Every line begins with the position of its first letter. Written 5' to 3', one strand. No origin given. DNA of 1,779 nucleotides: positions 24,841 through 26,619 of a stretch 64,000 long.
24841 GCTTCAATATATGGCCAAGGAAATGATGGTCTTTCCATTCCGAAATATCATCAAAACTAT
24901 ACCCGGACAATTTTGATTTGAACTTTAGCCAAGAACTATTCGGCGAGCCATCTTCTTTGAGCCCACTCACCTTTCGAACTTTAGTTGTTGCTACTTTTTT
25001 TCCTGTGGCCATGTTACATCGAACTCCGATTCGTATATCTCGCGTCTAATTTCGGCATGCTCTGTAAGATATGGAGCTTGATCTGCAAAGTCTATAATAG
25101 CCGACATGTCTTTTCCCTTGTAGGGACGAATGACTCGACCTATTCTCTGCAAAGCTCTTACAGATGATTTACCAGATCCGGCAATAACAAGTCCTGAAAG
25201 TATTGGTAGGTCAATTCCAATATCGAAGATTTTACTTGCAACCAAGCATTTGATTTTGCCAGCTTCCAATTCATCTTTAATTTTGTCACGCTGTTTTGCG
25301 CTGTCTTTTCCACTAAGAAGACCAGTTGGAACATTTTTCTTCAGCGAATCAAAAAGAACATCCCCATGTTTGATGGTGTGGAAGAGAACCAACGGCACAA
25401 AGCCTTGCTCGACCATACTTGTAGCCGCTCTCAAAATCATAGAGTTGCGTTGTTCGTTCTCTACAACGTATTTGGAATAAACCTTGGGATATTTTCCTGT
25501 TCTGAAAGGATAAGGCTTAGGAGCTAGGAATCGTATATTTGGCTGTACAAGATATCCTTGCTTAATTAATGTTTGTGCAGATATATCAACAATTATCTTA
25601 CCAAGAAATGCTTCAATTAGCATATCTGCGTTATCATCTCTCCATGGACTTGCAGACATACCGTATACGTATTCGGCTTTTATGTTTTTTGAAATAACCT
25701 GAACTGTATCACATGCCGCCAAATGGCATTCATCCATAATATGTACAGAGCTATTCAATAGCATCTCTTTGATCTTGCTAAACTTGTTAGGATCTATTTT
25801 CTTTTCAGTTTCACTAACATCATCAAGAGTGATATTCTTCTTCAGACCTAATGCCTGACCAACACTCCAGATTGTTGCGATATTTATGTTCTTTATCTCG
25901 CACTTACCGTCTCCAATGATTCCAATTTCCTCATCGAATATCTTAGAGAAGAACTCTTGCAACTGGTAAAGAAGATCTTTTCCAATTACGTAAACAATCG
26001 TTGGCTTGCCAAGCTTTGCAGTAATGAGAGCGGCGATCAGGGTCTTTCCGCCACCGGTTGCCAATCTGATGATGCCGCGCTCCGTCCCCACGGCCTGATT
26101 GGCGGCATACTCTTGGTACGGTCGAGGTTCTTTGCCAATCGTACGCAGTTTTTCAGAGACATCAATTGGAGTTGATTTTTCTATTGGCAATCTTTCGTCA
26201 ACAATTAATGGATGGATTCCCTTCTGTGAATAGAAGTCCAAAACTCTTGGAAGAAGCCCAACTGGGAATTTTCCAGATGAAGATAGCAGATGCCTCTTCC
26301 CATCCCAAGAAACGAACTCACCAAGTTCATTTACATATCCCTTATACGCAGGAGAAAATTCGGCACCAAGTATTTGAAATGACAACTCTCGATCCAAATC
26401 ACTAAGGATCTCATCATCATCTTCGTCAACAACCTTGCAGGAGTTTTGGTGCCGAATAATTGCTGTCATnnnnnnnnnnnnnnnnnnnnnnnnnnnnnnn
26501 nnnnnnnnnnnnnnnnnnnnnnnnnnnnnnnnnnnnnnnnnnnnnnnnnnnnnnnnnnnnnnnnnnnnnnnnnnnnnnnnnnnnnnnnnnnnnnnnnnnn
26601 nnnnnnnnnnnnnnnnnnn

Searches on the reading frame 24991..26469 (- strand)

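Call 40: search_protein_families(library=pfam, proteins=[window:24991-26469:-], max_evalue=0.001)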
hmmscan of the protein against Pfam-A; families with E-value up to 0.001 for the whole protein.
window:24991-26469:- (492 aa): 5 families
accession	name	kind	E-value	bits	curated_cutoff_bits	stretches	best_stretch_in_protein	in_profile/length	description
PF04851.21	ResIII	-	7.3e-18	65.5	22.5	1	113-275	2-162/164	Type III restriction enzyme, res subunit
PF00271.37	Helicase_C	-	2e-11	44.5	23.5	1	360-448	19-108/110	Helicase conserved C-terminal domain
PF21241.2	UvsW_N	-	1.3e-06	29.1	25.3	1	7-83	6-74/81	DNA helicase UvsW, N-terminal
PF00270.35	DEAD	-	9.6e-06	25.9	26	1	116-274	1-159/167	DEAD/DEAH box helicase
PF16203.11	ERCC3_RAD25_C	-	4.2e-05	23.4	27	1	381-453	81-155/248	ERCC3/RAD25/XPB C-terminal helicase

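Call 41: search_protein_families(library=phrogs, proteins=[window:24991-26469:-], max_evalue=0.001)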
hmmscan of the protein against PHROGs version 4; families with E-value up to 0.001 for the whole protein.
window:24991-26469:- (492 aa): 8 families
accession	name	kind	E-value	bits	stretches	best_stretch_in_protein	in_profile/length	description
phrog_16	-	DNA, RNA and nucleotide metabolism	1.1e-69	236.7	1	24-471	230-609/986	DNA helicase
phrog_9690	-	DNA, RNA and nucleotide metabolism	1.2e-54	186.5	1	228-486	29-300/306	DNA helicase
phrog_16259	-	DNA, RNA and nucleotide metabolism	2e-18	67.7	1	5-203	6-214/330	DNA helicase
phrog_62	-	DNA, RNA and nucleotide metabolism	1.2e-08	33.9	1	108-183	690-768/1881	DNA helicase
phrog_14619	-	DNA, RNA and nucleotide metabolism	2.2e-08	35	1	21-283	25-297/314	DNA helicase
phrog_17901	-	DNA, RNA and nucleotide metabolism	3.6e-06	28.4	1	403-472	9-78/109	DNA helicase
phrog_34613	-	unknown function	0.00046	19.4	1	382-451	498-568/666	-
phrog_27849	-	unknown function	0.00084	18.6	0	134-176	37-83/664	-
